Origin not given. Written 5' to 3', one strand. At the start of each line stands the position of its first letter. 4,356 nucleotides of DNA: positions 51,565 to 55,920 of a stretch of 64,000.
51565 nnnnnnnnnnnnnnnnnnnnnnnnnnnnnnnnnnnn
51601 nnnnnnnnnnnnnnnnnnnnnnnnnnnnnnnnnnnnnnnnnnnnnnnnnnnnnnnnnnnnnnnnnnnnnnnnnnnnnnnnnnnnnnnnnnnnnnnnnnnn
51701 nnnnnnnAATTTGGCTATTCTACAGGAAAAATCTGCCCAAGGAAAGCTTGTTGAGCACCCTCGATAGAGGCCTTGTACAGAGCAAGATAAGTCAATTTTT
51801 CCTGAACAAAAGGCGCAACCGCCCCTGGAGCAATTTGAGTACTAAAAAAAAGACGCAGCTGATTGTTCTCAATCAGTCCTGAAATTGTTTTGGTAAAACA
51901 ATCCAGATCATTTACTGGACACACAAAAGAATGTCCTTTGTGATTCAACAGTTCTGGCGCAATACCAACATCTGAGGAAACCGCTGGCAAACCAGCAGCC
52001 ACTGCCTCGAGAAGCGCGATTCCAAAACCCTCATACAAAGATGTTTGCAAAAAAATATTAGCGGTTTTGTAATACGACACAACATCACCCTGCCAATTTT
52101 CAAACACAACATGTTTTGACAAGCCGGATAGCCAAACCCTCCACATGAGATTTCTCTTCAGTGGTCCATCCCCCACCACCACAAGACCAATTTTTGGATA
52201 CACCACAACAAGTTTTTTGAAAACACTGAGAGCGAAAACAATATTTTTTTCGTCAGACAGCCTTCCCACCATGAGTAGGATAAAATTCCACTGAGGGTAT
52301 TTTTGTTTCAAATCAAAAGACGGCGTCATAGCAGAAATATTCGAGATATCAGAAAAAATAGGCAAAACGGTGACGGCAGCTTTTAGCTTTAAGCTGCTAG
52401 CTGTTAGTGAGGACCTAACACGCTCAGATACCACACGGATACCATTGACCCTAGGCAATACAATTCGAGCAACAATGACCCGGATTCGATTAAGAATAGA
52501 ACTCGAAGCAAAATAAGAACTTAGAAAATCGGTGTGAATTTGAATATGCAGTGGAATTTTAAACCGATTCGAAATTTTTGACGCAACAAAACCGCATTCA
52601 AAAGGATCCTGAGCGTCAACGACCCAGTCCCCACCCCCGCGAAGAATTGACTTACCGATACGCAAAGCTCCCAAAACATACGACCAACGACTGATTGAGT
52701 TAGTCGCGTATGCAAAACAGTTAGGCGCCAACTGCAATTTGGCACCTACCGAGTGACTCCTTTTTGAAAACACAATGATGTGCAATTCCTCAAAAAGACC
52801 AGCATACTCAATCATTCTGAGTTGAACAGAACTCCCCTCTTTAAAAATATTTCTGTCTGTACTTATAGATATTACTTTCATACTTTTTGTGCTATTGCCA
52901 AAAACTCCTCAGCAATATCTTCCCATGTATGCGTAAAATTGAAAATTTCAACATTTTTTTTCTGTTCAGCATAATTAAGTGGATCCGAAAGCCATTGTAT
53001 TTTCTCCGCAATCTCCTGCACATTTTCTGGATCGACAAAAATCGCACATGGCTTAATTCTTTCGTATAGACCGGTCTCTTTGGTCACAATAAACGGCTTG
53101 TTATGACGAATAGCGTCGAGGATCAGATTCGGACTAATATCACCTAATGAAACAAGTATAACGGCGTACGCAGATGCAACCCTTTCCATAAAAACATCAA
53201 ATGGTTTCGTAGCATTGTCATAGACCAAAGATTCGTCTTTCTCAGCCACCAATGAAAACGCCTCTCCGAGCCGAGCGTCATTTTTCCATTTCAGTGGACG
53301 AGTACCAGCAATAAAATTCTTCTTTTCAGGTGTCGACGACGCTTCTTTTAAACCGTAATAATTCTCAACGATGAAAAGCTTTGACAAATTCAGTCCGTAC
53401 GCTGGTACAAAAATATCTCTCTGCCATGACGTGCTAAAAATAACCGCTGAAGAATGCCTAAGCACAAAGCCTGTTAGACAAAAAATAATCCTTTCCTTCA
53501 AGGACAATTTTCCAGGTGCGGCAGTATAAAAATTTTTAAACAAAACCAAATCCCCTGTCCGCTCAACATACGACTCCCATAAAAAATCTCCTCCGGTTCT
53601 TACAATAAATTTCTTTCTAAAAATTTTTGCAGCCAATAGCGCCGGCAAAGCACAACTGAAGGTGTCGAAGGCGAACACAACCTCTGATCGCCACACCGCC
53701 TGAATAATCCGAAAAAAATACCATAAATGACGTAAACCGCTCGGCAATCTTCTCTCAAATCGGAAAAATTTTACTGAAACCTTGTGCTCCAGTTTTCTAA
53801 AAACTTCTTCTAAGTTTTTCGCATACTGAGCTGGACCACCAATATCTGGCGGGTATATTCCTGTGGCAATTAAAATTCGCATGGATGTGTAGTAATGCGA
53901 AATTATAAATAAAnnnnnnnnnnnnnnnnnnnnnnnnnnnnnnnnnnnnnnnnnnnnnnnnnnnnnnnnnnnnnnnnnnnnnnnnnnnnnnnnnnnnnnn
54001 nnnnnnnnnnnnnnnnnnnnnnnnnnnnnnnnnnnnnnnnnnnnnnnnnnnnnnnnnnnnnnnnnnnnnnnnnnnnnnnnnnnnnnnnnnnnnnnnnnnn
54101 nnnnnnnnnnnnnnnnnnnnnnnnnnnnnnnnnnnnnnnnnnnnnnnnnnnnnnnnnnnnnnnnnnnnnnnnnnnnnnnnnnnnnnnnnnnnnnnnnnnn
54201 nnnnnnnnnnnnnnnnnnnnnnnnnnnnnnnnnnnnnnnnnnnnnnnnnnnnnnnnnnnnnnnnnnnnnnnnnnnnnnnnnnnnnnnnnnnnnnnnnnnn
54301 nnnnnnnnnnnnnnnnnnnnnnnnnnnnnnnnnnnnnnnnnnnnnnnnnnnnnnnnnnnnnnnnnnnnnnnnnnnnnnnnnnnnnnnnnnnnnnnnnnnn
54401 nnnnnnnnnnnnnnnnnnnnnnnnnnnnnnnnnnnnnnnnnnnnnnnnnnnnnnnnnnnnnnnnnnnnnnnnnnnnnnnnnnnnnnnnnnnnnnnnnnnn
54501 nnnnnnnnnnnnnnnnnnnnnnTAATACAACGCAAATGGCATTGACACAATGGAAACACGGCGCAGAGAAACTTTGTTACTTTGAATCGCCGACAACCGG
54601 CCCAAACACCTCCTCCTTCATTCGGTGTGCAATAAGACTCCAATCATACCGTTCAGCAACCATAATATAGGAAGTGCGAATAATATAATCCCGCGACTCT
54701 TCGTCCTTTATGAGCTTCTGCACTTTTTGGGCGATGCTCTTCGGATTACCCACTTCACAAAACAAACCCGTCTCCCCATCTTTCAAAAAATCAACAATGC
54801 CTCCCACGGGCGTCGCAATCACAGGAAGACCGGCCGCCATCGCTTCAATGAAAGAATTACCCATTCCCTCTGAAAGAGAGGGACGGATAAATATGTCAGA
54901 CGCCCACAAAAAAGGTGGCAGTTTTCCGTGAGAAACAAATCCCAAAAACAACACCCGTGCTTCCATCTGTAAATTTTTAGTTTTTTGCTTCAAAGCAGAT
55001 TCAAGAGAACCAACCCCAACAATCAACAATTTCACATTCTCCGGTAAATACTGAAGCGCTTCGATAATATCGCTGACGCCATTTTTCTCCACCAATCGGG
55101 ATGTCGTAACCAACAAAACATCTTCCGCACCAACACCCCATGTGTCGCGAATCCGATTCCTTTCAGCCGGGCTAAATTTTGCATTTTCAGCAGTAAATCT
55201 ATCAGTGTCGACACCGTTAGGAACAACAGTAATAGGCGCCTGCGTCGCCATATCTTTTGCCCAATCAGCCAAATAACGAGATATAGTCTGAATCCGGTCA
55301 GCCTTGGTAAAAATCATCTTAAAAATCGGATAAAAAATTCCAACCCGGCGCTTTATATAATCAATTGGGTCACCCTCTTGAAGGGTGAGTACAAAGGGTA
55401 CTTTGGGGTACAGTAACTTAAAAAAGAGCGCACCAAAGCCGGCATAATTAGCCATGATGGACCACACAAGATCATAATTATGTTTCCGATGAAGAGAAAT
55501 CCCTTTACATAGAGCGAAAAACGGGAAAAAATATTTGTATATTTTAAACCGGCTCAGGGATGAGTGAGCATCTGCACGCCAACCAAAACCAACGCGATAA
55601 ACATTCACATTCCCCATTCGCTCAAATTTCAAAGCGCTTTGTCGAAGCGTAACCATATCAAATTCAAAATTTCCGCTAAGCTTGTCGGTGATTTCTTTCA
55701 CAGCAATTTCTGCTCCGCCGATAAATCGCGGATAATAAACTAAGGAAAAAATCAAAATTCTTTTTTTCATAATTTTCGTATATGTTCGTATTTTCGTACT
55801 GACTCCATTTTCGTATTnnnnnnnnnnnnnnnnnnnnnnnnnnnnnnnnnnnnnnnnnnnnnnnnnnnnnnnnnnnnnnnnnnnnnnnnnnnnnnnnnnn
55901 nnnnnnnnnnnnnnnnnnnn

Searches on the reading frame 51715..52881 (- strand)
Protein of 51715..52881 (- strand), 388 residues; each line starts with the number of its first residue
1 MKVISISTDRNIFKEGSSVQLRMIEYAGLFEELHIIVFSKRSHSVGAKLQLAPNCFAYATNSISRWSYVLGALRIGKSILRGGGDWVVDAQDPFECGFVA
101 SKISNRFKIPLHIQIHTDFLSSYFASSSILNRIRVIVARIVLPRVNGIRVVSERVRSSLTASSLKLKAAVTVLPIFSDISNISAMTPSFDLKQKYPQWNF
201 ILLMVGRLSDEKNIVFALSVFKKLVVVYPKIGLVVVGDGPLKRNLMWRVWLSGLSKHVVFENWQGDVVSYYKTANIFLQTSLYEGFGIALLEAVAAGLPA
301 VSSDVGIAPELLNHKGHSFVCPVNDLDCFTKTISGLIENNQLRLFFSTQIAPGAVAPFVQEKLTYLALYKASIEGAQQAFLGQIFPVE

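Call 3: search_protein_families(library=pfam, proteins=[window:51715-52881:-], max_evalue=0.01)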
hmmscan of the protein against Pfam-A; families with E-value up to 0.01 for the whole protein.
window:51715-52881:- (388 aa): 4 families
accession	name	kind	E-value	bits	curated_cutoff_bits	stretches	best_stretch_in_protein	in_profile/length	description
PF00534.26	Glycos_transf_1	-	4.7e-32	111.3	26.4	1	199-343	15-162/172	Glycosyl transferases group 1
PF13692.12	Glyco_trans_1_4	-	1.7e-27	96.9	27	1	201-339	3-142/142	Glycosyl transferases group 1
PF20706.3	GT4-conflict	-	2.6e-08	33.7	26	1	185-312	177-321/385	Family 4 Glycosyltransferase in conflict systems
PF13439.12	Glyco_transf_4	-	0.0028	18.1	28.5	1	77-161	66-150/170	Glycosyltransferase Family 4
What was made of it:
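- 51715..52881 (-): GT4 glycosyltransferase (388 aa) immediately upstream of the dehydrogenase. It is the dehydrogenase's most constant partner and the likely user of its product. Glycos_transf_1 4.7e-32 (call 3).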

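Call 4: search_protein_families(library=ncbifam, proteins=[window:51715-52881:-], max_evalue=0.01)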
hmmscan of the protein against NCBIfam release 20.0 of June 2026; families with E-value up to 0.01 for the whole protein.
window:51715-52881:- (388 aa): 34 families (the best 25 are shown)
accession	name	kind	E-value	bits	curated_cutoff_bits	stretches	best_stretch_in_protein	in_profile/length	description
TIGR03999.1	thiol_BshA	equivalog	2.4e-24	86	273.7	1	139-371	139-372/375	N-acetyl-alpha-D-glucosaminyl L-malate synthase BshA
TIGR03088.1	stp2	hypoth_equivalog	1.8e-19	70.1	409.05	1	197-344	192-343/374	TIGR03088 family PEP-CTERM/XrtA system glycosyltransferase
NF047880.1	glyco_SdgA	exception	2.1e-18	66.1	800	1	92-347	224-464/488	serine-aspartate repeat adhesin O-glycosyltransferase SdgA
NF047881.1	glyco_SdgB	exception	7.8e-16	57.8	800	1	197-349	319-472/496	serine-aspartate repeat adhesin O-glycosyltransferase SdgB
NF050063.1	ProtGlycPglJ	equivalog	2.8e-13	49.8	500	1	200-349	195-342/363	N-acetylgalactosamine-N,N'-diacetylbacillosaminyl-diphospho-undecaprenol 4-alpha-N-acetylgalactosaminyltransferase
NF047684.1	TeichurnBiosyTuaC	equivalog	1e-12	47.7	550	1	100-340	124-355/391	teichuronic acid biosynthesis protein TuaC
NF041876.1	EPS_EpsE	equivalog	2.9e-12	46.5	400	1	164-348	182-370/389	exopolysaccharide biosynthesis GT4 family glycosyltransferase EpsE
TIGR04157.1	glyco_rSAM_CFB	subfamily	1.4e-11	44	400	1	189-347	215-374/406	TIGR04157 family glycosyltransferase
NF049988.1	MGlcDAGSynMgs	equivalog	2.7e-11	43.5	400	1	197-301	211-317/398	alpha-monoglucosyldiacylglycerol synthase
NF050056.1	ProtGlycPglH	equivalog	1.3e-10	41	600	1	193-344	173-324/354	GalNAc-alpha-(1->4)-GalNAc-alpha-(1->3)-diNAcBac-PP-undecaprenol alpha-1,4-N-acetyl-D-galactosaminyltransferase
NF053787.1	GlcN_PG_synth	equivalog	1.6e-10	40.4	480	1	87-341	85-328/361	N-acetylglucosaminyl phosphatidylglycerol synthase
TIGR04047.1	MSMEG_0565_glyc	hypoth_equivalog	2.6e-10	39.9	259.85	1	200-324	194-327/373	MSMEG_0565 family glycosyltransferase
NF038229.1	Glyco4_Geo_Pelo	equivalog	5e-09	35.6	400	1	92-370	63-334/338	GPMC system family 4 glycosyltransferase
NF038255.1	exopoly_VpsD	equivalog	9.5e-09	34.6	300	1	197-310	201-319/381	VpsD family glycosyltransferase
TIGR04063.1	stp3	hypoth_equivalog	1e-08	34.5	442.05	1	87-341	95-362/397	TIGR04063 family PEP-CTERM/XrtA system glycosyltransferase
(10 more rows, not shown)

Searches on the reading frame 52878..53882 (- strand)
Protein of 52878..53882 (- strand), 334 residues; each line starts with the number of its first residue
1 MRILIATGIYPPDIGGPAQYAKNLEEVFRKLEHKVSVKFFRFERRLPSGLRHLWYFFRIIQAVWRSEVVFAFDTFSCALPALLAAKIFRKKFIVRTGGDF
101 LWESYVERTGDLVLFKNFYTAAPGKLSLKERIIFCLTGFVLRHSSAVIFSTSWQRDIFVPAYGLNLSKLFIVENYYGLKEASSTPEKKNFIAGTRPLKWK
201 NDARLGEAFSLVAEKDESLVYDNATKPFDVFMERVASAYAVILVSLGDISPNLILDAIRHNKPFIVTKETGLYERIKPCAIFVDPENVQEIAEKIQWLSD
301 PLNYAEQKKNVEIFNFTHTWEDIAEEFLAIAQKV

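Call 3: search_protein_families(library=pfam, proteins=[window:52878-53882:-], max_evalue=0.01)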
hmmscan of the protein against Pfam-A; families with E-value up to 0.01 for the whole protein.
window:52878-53882:- (334 aa): 3 families
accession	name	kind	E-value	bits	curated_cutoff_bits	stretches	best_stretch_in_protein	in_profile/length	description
PF13579.12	Glyco_trans_4_4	-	0.00022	22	29.7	1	37-165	45-148/158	Glycosyl transferase 4-like domain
PF13692.12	Glyco_trans_1_4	-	0.00032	21.4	27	1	235-298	74-139/142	Glycosyl transferases group 1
PF13439.12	Glyco_transf_4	-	0.0016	18.9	28.5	1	30-174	38-164/170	Glycosyltransferase Family 4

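Call 4: search_protein_families(library=ncbifam, proteins=[window:52878-53882:-], max_evalue=0.01)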
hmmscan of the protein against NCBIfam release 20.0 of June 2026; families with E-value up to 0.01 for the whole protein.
window:52878-53882:- (334 aa): 1 family
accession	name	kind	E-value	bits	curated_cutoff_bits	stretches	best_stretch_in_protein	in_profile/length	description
NF007640.0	PRK10307.1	subfamily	0.0036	16.3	276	0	266-307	337-378/411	WcaI family glycosyltransferase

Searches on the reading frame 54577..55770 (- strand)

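Call 11: search_protein_families(library=pfam, proteins=[window:54577-55770:-], max_evalue=0.001)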
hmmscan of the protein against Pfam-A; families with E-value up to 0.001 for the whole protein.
window:54577-55770:- (397 aa): 6 families
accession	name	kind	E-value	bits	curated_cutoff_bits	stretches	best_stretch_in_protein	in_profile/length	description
PF00534.26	Glycos_transf_1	-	6.3e-39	133.7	26.4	1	205-367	3-169/172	Glycosyl transferases group 1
PF13692.12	Glyco_trans_1_4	-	2.5e-33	115.7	27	1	220-356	4-142/142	Glycosyl transferases group 1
PF13439.12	Glyco_transf_4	-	2.3e-14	54.2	28.5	1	17-191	1-170/170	Glycosyltransferase Family 4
PF13579.12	Glyco_trans_4_4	-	8.3e-11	42.9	29.7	1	18-186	1-158/158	Glycosyl transferase 4-like domain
PF13524.12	Glyco_trans_1_2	-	6e-09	36.4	25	1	236-383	6-141/144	Glycosyl transferase-like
PF20706.3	GT4-conflict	-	7.4e-06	25.6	26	1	231-332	213-323/385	Family 4 Glycosyltransferase in conflict systems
